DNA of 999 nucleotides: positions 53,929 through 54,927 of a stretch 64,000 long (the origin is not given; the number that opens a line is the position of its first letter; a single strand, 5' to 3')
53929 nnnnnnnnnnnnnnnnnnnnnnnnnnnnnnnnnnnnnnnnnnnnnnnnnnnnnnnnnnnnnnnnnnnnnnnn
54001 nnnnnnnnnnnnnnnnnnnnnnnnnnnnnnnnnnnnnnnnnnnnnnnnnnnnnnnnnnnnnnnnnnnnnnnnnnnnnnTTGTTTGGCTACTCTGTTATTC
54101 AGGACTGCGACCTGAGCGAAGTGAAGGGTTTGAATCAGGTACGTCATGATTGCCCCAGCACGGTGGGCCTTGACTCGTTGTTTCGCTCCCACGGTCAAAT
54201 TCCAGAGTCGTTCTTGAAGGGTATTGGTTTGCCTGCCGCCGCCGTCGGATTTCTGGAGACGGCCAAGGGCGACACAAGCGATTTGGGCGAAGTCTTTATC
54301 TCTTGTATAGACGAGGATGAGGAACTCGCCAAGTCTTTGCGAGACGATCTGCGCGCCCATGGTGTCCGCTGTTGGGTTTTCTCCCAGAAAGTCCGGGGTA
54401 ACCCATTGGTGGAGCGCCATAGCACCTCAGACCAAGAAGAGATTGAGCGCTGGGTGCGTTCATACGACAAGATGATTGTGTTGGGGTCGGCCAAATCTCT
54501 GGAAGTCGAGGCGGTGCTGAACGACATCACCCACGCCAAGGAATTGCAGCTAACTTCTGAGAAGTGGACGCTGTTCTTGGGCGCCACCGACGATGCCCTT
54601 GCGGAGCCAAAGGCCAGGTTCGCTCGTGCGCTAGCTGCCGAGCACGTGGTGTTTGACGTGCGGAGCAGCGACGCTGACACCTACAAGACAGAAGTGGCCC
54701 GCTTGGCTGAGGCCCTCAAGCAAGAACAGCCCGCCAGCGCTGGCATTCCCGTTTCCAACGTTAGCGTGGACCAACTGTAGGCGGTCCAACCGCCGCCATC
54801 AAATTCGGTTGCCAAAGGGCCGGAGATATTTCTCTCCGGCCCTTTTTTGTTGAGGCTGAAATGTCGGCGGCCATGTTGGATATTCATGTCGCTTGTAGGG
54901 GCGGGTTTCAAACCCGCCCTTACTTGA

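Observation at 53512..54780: Pentapeptide-repeat / TIR-like fusion protein, a candidate single-gene NAD-targeting or defence effector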

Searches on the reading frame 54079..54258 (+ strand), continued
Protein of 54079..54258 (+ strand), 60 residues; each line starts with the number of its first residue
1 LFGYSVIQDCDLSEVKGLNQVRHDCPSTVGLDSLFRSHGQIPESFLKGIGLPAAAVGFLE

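Call 96: search_protein_families(library=padloc, proteins=[P0080, P0085, P0102, P0109, P0162, P0093, L014:9444-10001:+], max_evalue=0.001)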
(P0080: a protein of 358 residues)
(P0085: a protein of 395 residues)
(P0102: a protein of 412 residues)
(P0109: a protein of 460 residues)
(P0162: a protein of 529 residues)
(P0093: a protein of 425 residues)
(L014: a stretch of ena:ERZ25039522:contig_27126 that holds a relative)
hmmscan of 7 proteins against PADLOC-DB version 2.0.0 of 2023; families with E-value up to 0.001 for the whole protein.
P0080 (358 aa): 13 families
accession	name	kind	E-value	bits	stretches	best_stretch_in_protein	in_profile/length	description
PDLC05062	PDC-S66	-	1.1e-16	59.1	1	196-289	147-240/282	-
PDLC02012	SAVED5--SAVED_TIR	-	1.9e-13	48.3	1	199-302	15-114/404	-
PDLC00417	ThsB1|ThsB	-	8.2e-11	39.9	1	197-294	166-264/303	TIR-like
PDLC00436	ThsB1|ThsB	-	1.8e-09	35.3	1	195-291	33-132/183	TIR-like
PDLC02421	Aga_TIR-PNTD1-PNTD2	-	6.1e-09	33.5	1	201-294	7-102/430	Class I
PDLC02403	Aga_TIR-PNTD1-PNTD2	-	3.7e-07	27.5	1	201-298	6-104/443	Class I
PDLC00424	ThsB1|ThsB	-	6.1e-06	24.2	1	211-248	116-153/234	TIR-like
PDLC03015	TIR-NLR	-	9.5e-06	22.6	1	199-296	3-99/824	-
PDLC00426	ThsB1|ThsB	-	1.2e-05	22.7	1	197-275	237-322/352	TIR-like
PDLC00419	ThsB1|ThsB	-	4.3e-05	21.4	1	192-289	22-122/165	TIR-like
PDLC03957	bSEFIR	-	0.00029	18.8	1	199-260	40-104/412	-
PDLC00423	ThsB1|ThsB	-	0.0006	17.5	1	202-300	40-142/190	TIR-like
PDLC02961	RT-TIR_XII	-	0.0006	16.8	1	196-304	346-450/475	single gene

P0085 (395 aa): 10 families
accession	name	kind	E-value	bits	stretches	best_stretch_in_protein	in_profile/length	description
PDLC02012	SAVED5--SAVED_TIR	-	2.6e-15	54.5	1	191-273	14-96/404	-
PDLC05062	PDC-S66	-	1.3e-11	42.5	1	189-265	147-224/282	-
PDLC02421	Aga_TIR-PNTD1-PNTD2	-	8.9e-11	39.5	1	193-270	6-85/430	Class I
PDLC02403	Aga_TIR-PNTD1-PNTD2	-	6.4e-10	36.6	1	194-274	6-88/443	Class I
PDLC00436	ThsB1|ThsB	-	9.4e-06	23.2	1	191-266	36-115/183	TIR-like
PDLC02416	Aga_REase-TIR-PNTD1-PNTD2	-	1.8e-05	21.6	1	169-267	139-233/572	Class I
PDLC00727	Effector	-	0.00028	17.5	1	193-262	176-246/590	TIR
PDLC00419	ThsB1|ThsB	-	0.00038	18.3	1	192-267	29-108/165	TIR-like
PDLC00426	ThsB1|ThsB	-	0.00041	17.8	1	189-267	236-321/352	TIR-like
PDLC00434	ThsB1|ThsB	-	0.00082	16.6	0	193-272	141-221/396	TIR-like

P0102 (412 aa): 10 families
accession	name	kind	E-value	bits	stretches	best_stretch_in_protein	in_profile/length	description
PDLC05062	PDC-S66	-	2e-13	48.5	1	215-296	149-231/282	-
PDLC02012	SAVED5--SAVED_TIR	-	4.2e-12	43.9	1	215-300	14-96/404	-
PDLC03957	bSEFIR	-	5e-10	37.8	1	215-276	39-103/412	-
PDLC00417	ThsB1|ThsB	-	6.4e-08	30.4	1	214-294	166-247/303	TIR-like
PDLC02421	Aga_TIR-PNTD1-PNTD2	-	2.3e-07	28.3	1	217-315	6-101/430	Class I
PDLC02403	Aga_TIR-PNTD1-PNTD2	-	5.5e-06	23.7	1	218-297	6-87/443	Class I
PDLC02416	Aga_REase-TIR-PNTD1-PNTD2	-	3.9e-05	20.5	1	218-297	159-234/572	Class I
PDLC00424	ThsB1|ThsB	-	0.00012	19.9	1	213-264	100-152/234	TIR-like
PDLC00436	ThsB1|ThsB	-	0.00032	18.3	1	215-291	36-116/183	TIR-like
PDLC00419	ThsB1|ThsB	-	0.00084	17.2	0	215-291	28-108/165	TIR-like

P0109 (460 aa): 2 families
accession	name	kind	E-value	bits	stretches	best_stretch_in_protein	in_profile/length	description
PDLC05062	PDC-S66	-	5.4e-07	27.3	1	296-381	146-231/282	-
PDLC02012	SAVED5--SAVED_TIR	-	0.00016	18.9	1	299-380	14-95/404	-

P0162 (529 aa): 6 families
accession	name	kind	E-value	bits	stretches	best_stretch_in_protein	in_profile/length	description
PDLC05062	PDC-S66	-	3.1e-10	38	1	309-402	147-240/282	-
PDLC02012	SAVED5--SAVED_TIR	-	2.9e-09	34.5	1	310-411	13-110/404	-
PDLC02421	Aga_TIR-PNTD1-PNTD2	-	6.3e-08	30.1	1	313-391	6-86/430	Class I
PDLC02403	Aga_TIR-PNTD1-PNTD2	-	1.3e-07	29.1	1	314-395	6-89/443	Class I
PDLC00417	ThsB1|ThsB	-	0.00016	19.3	1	310-385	166-242/303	TIR-like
PDLC02416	Aga_REase-TIR-PNTD1-PNTD2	-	0.00073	16.3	0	283-411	137-253/572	Class I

P0093 (425 aa): 0 families

L014:9444-10001:+ (186 aa): 15 families
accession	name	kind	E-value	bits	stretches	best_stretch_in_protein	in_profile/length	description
PDLC02012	SAVED5--SAVED_TIR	-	7e-19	66.2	1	36-114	15-95/404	-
PDLC05062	PDC-S66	-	1.4e-12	45.7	1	37-124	151-239/282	-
PDLC00436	ThsB1|ThsB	-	1.6e-09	35.5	1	32-126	33-131/183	TIR-like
PDLC02421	Aga_TIR-PNTD1-PNTD2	-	7.3e-08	29.9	1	37-133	6-105/430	Class I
PDLC02403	Aga_TIR-PNTD1-PNTD2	-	2.7e-07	28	1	38-137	6-108/443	Class I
PDLC00434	ThsB1|ThsB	-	4.1e-07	27.4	1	37-114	141-220/396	TIR-like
PDLC00727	Effector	-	9e-07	25.7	1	37-105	176-246/590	TIR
PDLC03957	bSEFIR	-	1.3e-06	26.5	1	37-73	41-80/412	-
PDLC00420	ThsB1|ThsB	-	3.8e-06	24.3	1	37-129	4-100/319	TIR-like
PDLC00728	Effector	-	6.3e-06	23.4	1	37-104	12-81/432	TIR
PDLC00426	ThsB1|ThsB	-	7.2e-06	23.5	1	37-113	240-324/352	TIR-like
PDLC02013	SAVED5--SAVED_TIR_JAB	-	1.8e-05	21.5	1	37-104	175-244/584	-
PDLC00419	ThsB1|ThsB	-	0.00024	19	1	33-123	26-120/165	TIR-like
PDLC00417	ThsB1|ThsB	-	0.0003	18.4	1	37-115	169-249/303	TIR-like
PDLC02416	Aga_REase-TIR-PNTD1-PNTD2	-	0.00034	17.4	1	38-131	159-250/572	Class I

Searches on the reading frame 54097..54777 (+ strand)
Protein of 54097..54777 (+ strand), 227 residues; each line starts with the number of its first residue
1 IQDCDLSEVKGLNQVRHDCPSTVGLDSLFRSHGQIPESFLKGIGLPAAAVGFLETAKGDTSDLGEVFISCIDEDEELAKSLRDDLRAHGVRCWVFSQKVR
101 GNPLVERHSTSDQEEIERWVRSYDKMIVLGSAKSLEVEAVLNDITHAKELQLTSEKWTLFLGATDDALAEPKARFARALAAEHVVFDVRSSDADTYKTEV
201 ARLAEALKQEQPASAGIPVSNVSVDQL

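Call 6: find_homologous_proteins(query=window:54109-54777:+, max_evalue=0.001)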
Query window:54109-54777:+ (223 aa): 24 proteins with E <= 0.001 among 1693 candidates.
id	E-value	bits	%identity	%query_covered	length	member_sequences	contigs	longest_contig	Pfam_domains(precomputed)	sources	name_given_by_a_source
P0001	1.6e-97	343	70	100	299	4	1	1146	PF13576.13,PF13599.14,PF00805.29,PF13676.12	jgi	-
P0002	6.0e-94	332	68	100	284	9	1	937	PF00805.29,PF13676.12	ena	-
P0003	5.5e-93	328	67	100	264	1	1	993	-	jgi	jgi:hypothetical protein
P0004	2.3e-77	277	69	83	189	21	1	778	PF13676.12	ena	-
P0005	9.5e-73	262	56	96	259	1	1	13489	PF13676.12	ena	-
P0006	9.7e-69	249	73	70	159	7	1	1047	PF13676.12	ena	-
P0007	9.1e-65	236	75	66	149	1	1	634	-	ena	-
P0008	3.0e-63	231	70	69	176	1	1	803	PF13676.12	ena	-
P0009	1.7e-62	229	50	96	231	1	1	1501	PF13676.12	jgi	jgi:hypothetical protein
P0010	4.5e-62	227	77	61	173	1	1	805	-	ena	-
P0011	4.8e-57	211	54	83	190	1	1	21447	PF13676.12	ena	-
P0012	2.5e-56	209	72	59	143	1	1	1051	-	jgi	jgi:hypothetical protein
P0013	8.1e-56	207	71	62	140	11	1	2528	-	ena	-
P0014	3.9e-55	205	47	96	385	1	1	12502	PF13576.13,PF13599.14,PF00805.29,PF13676.12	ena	-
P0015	2.4e-47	179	61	62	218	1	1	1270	-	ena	-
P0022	5.8e-18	83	35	93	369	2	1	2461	PF01582.26,PF13576.13,PF13599.14,PF00805.29,PF13676.12,PF25296.2,PF08937.17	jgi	jgi:hypothetical protein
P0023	1.7e-17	82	30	96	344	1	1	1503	PF01582.26,PF13576.13,PF13599.14,PF00805.29,PF13676.12,PF08937.17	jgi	jgi:hypothetical protein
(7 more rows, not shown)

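Call 12: find_encoding_contigs(protein=P0014, flank=8000, max_places=3)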
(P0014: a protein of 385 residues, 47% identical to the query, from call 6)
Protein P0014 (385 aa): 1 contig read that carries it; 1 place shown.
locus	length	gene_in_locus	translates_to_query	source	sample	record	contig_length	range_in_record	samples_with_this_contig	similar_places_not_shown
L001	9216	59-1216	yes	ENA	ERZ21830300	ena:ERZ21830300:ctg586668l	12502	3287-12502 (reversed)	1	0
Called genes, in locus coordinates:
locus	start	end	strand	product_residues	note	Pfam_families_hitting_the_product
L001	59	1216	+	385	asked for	PF00805:Pentapeptide, PF13576:Pentapeptide_3 (weak), PF00805:Pentapeptide, PF13599:Pentapeptide_4, PF00805:Pentapeptide, PF13599:Pentapeptide_4 (weak), PF00805:Pentapeptide, PF13676:TIR_2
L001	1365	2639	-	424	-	-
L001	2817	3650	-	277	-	PF01887:SAM_HAT_N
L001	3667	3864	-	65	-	-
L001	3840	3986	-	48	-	-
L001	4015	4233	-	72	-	PF03840:SecG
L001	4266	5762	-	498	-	PF02934:GatB_N, PF02637:GatB_Yqey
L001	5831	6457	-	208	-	PF04367:DUF502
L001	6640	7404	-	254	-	PF01209:Ubie_methyltran, PF13489:Methyltransf_23, PF08241:Methyltransf_11, PF08242:Methyltransf_12, PF13649:Methyltransf_25, PF13847:Methyltransf_31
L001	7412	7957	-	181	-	PF01872:RibD_C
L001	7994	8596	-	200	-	PF02441:Flavoprotein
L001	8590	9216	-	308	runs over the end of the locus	PF01040:UbiA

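Call 13: find_encoding_contigs(protein=P0005, flank=8000, max_places=3)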
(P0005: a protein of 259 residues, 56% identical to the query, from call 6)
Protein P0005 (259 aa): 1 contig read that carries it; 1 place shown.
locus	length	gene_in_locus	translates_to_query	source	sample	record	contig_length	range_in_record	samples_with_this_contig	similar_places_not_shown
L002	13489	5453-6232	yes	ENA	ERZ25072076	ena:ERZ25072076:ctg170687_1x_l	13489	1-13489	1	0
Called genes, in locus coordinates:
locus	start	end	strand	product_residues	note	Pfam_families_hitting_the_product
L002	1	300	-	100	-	?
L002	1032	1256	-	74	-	PF02660:G3P_acyltransf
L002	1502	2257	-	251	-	-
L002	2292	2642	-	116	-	PF00009:GTP_EFTU (weak)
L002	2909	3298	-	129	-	PF00185:OTCace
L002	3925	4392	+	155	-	PF00583:Acetyltransf_1, PF13508:Acetyltransf_7, PF13673:Acetyltransf_10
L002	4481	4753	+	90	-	PF22636:FlK, PF03061:4HBT (weak)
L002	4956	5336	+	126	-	-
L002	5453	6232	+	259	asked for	PF13676:TIR_2 (weak)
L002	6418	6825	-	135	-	PF12172:zf-ChsH2, PF01796:OB_ChsH2_C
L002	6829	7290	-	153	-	PF22691:Thiolase_C_1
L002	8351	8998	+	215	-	PF03807:F420_oxidored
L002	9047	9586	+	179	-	-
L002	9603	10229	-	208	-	PF14595:Thioredoxin_9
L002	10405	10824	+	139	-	-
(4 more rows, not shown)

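Call 14: find_encoding_contigs(protein=P0011, flank=8000, max_places=3)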
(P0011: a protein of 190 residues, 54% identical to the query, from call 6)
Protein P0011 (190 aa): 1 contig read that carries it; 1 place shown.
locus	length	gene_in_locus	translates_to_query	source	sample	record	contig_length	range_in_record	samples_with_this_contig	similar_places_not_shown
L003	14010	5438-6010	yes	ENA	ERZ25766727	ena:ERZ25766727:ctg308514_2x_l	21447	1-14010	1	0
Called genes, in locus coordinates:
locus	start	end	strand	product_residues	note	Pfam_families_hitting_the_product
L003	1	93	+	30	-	?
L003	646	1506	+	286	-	PF13592:HTH_33, PF13358:DDE_3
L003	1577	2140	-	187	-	PF13358:DDE_3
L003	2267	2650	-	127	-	PF13565:HTH_32 (weak)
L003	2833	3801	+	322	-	PF05598:DUF772, PF01609:DDE_Tnp_1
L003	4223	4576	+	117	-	PF22636:FlK, PF03061:4HBT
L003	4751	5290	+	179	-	PF00805:Pentapeptide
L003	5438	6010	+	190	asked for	PF13676:TIR_2 (weak)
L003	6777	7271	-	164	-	PF13592:HTH_33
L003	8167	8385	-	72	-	-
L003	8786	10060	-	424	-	-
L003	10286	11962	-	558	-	PF02776:TPP_enzyme_N, PF00205:TPP_enzyme_M, PF02775:TPP_enzyme_C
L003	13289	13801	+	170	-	-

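Call 16: find_related_loci(query=window:54109-54777:+, collection=genome_contigs, flank=10000)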
Query window:54109-54777:+ (223 aa) in genome_contigs; peptide patterns used: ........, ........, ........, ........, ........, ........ (x = any residue, [..] = any of these).
161 stretches matched a pattern; 10 encode a relative of the query (tblastn E <= 1e-3); 10 distinct loci.
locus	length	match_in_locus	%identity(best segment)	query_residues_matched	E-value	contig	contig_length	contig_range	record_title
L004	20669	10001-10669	72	1-223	6e-113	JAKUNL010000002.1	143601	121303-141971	MAG: Dehalococcoidia bacterium isolate ALOHA_A2.0_6 A2.0-Dehalococcoidia-10_2, whole genome shotgun sequence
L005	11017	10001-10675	72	1-223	1e-111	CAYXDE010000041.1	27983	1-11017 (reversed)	MAG TPA_asm: uncultured Dehalococcoidia bacterium isolate SRP077602_co6_377 genome assembly, contig: NODE_2753_length_27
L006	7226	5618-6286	71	1-223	5e-110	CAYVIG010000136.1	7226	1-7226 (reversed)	MAG TPA_asm: uncultured Dehalococcoidia bacterium isolate SRP077602_co4_651 genome assembly, contig: NODE_20176_length_7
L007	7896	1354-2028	72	1-223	3e-109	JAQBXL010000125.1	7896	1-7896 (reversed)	MAG: Chloroflexota bacterium isolate casp150-mb.275 NODE_22893_length_7896_cov_0.182121, whole genome shotgun sequence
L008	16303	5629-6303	72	1-223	6e-109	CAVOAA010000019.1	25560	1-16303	MAG: Dehalococcoidia bacterium isolate CBN3_331.50 genome assembly, contig: Ga0302139_10000217, whole genome shotgun seq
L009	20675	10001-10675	72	1-223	1e-107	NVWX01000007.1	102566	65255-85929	MAG: Dehalococcoidia bacterium isolate NORP26 Contig_sourceCTD_42, whole genome shotgun sequence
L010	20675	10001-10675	72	1-223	1e-107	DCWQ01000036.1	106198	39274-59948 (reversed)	MAG TPA_asm: Dehalococcoidia bacterium UBA2158 UBA2158_contig_7001, whole genome shotgun sequence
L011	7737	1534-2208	71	1-223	1e-102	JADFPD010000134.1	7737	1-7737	MAG: Chloroflexota bacterium isolate B71T1B5 B71T1B5_NODE14020, whole genome shotgun sequence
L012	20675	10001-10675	76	1-223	7e-115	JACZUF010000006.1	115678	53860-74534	MAG: Chloroflexota bacterium isolate B15T1B11 B15T1B11_NODE34, whole genome shotgun sequence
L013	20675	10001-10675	72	1-223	1e-101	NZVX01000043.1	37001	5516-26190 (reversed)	MAG: Chloroflexota bacterium isolate NAT575 68168, whole genome shotgun sequence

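Call 63: search_dna_similar(query=window:54097-54777:+, collection=plasmids, mode=protein, max_evalue=0.00001, max_rows=25)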
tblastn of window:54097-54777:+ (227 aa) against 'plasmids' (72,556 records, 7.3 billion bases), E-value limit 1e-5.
Records with a match: 1; places in all: 1; records where one place covers at least 80% of the query: 0.
Best place of each record, by identity: <60% 1.
By first word of the organism name: Skermanella 1.
By predicted mobility (MOB-suite, as given by PLSDB): non-mobilizable 1.
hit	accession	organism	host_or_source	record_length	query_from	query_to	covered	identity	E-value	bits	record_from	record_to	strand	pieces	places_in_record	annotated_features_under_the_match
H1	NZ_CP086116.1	Skermanella rosea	single cell,hydrocarbon-contaminated ...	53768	22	156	59%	34.1%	3e-11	70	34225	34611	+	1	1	toll/interleukin-1 receptor domain-containing protein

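Call 64: search_dna_similar(query=window:54097-54777:+, collection=phages, mode=protein, max_evalue=0.001, max_rows=15)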
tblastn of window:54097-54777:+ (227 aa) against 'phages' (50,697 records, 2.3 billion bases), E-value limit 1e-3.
No match.

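Call 65: get_annotated_region(hit=H1, flank=9000)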
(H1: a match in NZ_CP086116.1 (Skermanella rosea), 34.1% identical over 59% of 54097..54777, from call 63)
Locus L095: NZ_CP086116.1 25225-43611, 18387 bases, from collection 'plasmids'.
description: Skermanella rosea strain KEMB 2255-458 plasmid pSR-5, complete sequence
organism: Skermanella rosea (NCBI taxid 1817965)
taxonomy: Bacteria; Pseudomonadota; Alphaproteobacteria; Rhodospirillales; Azospirillaceae; Skermanella; Skermanella rosea
host: -; source: single cell,hydrocarbon-contaminated desert sand; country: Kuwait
typing (MOB-suite, as given by PLSDB): non-mobilizable
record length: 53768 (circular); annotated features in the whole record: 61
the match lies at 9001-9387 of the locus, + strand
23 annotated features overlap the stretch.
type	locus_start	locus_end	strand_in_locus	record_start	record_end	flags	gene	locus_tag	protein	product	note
CDS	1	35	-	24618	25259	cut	-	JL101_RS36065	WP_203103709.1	hypothetical protein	-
CDS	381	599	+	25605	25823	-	-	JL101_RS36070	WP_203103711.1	hypothetical protein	-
CDS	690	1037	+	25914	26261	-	-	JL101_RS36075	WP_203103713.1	hypothetical protein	-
CDS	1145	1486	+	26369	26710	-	-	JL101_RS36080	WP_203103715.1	hypothetical protein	-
CDS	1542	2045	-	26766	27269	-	-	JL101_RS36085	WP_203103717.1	hypothetical protein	-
CDS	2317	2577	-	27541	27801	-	-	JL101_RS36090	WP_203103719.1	hypothetical protein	-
CDS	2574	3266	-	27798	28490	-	-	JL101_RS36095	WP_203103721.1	recombinase family protein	GO:0006310 - DNA recombination [Evidence IEA]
CDS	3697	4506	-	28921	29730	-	-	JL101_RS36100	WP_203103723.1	pentapeptide repeat-containing protein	-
CDS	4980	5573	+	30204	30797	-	-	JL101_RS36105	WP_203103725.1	hypothetical protein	-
CDS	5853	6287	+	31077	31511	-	-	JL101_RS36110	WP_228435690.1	pentapeptide repeat-containing protein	-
CDS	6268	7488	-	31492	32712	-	-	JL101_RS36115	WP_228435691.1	IS256 family transposase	-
CDS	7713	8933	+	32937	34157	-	-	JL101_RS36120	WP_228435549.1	IS256 family transposase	-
CDS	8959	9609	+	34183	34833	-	-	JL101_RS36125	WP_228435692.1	toll/interleukin-1 receptor domain-containing protein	GO:0007165 - signal transduction [Evidence IEA]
CDS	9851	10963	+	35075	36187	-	-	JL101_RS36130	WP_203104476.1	PEP-CTERM sorting domain-containing protein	-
CDS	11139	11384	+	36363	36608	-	-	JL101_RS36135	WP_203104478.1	AlpA family phage regulatory protein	-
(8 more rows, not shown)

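Call 96: search_protein_families(library=padloc, proteins=[P0022, P0023, P0014], max_evalue=0.001)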
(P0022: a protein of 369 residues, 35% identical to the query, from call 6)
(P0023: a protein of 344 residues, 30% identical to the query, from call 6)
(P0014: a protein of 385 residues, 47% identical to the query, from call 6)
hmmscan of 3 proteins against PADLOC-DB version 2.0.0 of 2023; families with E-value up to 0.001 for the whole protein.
P0022 (369 aa): 11 families
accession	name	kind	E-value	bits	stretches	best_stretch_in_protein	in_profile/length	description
PDLC02012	SAVED5--SAVED_TIR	-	2.9e-13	47.7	1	213-307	14-105/404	-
PDLC05062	PDC-S66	-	8.2e-12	43.1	1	211-304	147-240/282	-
PDLC02421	Aga_TIR-PNTD1-PNTD2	-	8.6e-09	33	1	215-310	6-104/430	Class I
PDLC02403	Aga_TIR-PNTD1-PNTD2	-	6.2e-08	30.1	1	216-306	6-99/443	Class I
PDLC02961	RT-TIR_XII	-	5.4e-06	23.6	1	205-306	343-436/475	single gene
PDLC00436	ThsB1|ThsB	-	7.7e-05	20.3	1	213-291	36-118/183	TIR-like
PDLC00424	ThsB1|ThsB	-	0.00013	19.8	1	223-315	113-204/234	TIR-like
PDLC02962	RT-TIR_XII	-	0.00017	18.5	1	207-310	340-443/478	single gene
PDLC03015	TIR-NLR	-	0.00024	17.9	1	215-305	4-93/824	-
PDLC02416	Aga_REase-TIR-PNTD1-PNTD2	-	0.0004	17.2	1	210-309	153-249/572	Class I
PDLC00426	ThsB1|ThsB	-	0.00082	16.7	0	210-289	235-321/352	TIR-like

P0023 (344 aa): 15 families
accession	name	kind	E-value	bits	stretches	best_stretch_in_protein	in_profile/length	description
PDLC05062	PDC-S66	-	1.4e-15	55.5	1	185-278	147-240/282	-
PDLC02012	SAVED5--SAVED_TIR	-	1.8e-13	48.4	1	187-273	14-100/404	-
PDLC03015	TIR-NLR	-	4.9e-12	43.4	1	189-280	4-94/824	-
PDLC00436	ThsB1|ThsB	-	5.3e-10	37.1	1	187-291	36-144/183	TIR-like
PDLC02421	Aga_TIR-PNTD1-PNTD2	-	2e-09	35.1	1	189-267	6-86/430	Class I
PDLC02403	Aga_TIR-PNTD1-PNTD2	-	3.3e-08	31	1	190-269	6-87/443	Class I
PDLC00426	ThsB1|ThsB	-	6.5e-07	27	1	181-265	232-323/352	TIR-like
PDLC00417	ThsB1|ThsB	-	9.2e-07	26.6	1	186-278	166-259/303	TIR-like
PDLC00419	ThsB1|ThsB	-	1.4e-05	23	1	188-275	29-120/165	TIR-like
PDLC00420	ThsB1|ThsB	-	3.4e-05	21.2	1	199-281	18-101/319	TIR-like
PDLC00422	ThsB1|ThsB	-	0.00022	18.8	1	185-291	39-149/194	TIR-like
PDLC00425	ThsB1|ThsB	-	0.0003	18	1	181-263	246-335/389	TIR-like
PDLC02961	RT-TIR_XII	-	0.00052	17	1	182-286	343-442/475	single gene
PDLC02416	Aga_REase-TIR-PNTD1-PNTD2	-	0.00053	16.8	1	157-273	138-241/572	Class I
PDLC02962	RT-TIR_XII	-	0.00069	16.6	1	180-268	339-428/478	single gene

P0014 (385 aa): 0 families
